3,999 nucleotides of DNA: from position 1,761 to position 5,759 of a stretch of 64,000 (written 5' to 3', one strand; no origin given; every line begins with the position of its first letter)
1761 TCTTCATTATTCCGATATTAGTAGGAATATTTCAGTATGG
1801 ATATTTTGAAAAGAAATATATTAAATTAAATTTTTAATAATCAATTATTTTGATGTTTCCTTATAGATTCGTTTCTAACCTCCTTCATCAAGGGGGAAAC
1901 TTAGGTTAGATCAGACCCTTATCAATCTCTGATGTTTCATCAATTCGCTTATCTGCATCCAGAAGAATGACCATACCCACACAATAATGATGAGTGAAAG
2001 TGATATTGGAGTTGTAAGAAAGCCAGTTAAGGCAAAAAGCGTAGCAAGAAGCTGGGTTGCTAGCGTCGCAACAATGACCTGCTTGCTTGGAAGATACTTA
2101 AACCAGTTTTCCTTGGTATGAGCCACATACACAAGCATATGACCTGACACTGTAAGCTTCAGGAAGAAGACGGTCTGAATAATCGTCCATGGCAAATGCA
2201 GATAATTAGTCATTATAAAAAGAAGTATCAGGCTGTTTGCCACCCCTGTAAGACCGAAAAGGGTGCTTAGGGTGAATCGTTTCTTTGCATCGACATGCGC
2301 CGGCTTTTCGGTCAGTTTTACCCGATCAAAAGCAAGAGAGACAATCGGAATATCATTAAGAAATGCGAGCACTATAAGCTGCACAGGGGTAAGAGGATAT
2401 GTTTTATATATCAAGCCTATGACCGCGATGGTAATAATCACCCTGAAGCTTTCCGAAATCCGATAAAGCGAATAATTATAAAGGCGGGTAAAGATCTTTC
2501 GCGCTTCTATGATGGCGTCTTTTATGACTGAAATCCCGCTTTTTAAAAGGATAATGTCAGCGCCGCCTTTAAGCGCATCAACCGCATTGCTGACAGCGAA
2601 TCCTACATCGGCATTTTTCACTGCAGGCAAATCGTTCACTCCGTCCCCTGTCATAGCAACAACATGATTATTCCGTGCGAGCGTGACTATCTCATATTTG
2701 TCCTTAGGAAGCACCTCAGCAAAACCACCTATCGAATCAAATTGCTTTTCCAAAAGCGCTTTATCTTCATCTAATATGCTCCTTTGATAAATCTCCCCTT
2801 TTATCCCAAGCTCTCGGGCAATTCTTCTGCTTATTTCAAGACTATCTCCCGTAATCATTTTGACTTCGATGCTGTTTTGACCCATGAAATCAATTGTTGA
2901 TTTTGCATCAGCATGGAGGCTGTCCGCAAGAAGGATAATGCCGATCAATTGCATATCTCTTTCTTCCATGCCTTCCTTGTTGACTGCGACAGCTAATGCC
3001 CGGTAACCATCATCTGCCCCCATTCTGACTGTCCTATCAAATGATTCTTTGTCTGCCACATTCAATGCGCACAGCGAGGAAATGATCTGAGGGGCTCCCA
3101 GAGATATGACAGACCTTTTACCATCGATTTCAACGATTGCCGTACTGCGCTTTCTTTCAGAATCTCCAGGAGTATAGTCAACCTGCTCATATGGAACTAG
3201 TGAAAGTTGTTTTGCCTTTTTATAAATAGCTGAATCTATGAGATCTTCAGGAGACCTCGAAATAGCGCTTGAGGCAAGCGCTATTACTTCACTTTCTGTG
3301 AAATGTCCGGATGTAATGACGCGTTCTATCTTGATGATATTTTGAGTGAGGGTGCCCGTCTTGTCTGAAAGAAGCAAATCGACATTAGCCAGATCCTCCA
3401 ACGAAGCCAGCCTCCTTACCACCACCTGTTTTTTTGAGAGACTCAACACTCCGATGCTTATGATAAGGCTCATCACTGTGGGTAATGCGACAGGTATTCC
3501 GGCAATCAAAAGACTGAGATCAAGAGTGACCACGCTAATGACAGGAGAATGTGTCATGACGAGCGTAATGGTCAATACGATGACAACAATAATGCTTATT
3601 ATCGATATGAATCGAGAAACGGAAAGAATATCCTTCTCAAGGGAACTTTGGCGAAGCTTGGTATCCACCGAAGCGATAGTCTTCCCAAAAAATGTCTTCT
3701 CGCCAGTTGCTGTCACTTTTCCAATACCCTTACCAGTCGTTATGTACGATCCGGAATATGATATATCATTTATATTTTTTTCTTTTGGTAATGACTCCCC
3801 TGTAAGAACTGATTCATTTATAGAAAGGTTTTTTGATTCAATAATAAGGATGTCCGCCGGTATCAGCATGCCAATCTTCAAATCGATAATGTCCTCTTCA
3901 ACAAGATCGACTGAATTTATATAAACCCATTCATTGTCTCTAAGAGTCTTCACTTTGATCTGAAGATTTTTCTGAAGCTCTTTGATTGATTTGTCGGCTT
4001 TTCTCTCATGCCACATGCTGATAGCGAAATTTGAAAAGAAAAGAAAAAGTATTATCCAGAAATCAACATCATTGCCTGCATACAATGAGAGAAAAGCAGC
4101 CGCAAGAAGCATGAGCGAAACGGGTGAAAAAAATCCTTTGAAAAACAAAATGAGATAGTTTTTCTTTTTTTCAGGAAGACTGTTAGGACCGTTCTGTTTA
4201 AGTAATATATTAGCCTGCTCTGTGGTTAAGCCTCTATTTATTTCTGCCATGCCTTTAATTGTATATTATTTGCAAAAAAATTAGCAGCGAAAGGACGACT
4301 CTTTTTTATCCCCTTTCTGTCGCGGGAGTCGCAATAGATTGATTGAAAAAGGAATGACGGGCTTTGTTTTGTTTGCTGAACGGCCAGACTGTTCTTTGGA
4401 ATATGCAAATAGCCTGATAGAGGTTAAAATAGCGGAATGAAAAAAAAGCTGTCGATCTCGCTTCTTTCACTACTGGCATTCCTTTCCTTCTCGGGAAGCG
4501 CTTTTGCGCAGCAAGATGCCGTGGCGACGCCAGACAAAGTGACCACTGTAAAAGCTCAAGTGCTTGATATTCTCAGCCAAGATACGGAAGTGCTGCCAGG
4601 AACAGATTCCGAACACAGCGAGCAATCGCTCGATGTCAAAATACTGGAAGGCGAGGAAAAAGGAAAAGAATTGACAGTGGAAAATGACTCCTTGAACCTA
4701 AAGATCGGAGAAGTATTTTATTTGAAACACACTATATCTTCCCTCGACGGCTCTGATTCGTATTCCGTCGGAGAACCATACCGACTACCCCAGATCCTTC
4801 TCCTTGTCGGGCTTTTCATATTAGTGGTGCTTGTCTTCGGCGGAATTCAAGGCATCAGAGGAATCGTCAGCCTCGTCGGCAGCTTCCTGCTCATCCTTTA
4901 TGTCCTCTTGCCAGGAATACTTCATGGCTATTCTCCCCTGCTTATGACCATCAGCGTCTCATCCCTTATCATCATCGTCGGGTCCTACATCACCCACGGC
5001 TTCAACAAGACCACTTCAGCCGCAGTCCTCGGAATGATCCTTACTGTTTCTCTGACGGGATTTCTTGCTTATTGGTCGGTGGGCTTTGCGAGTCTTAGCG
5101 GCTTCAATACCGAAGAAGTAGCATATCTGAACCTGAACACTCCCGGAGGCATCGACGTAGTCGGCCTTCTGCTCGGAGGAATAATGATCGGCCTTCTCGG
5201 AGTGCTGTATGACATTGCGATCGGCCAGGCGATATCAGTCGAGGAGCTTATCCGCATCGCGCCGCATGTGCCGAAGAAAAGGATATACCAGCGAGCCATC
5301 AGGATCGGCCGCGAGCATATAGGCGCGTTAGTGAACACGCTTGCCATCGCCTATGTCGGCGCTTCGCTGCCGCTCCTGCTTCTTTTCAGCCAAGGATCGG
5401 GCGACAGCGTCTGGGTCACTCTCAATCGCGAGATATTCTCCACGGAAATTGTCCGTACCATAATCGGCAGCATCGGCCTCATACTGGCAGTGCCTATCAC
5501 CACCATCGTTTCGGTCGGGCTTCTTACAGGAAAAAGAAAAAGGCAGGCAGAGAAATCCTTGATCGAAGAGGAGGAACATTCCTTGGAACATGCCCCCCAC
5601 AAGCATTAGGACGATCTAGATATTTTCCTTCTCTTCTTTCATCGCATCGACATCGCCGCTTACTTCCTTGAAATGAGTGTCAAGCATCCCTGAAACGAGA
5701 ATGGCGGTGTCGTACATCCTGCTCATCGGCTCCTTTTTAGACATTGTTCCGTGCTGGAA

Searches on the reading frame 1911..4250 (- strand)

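Call 73: search_protein_families(library=pfam, proteins=[window:1911-4250:-], max_evalue=0.0001)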
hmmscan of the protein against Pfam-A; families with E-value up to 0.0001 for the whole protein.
window:1911-4250:- (779 aa): 3 families
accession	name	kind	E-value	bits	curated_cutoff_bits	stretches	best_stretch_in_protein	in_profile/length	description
PF00122.25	E1-E2_ATPase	-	3.5e-40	137.9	28.1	1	96-274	3-181/181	E1-E2 ATPase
PF00702.32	Hydrolase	-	1.2e-15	58.8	26.4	1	291-548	2-191/191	haloacid dehalogenase-like hydrolase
PF00690.31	Cation_ATPase_N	-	2.7e-11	43.4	20.4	1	5-55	18-69/69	Cation transporter/ATPase, N-terminus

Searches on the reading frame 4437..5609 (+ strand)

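Call 73: search_protein_families(library=pfam, proteins=[window:4437-5609:+], max_evalue=0.0001)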
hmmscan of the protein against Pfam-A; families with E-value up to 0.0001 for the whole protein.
window:4437-5609:+ (390 aa): 1 family
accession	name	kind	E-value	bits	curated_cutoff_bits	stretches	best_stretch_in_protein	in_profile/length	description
PF07907.16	YibE_F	-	2.7e-65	220.7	27.2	1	120-359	1-239/241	YibE/F-like protein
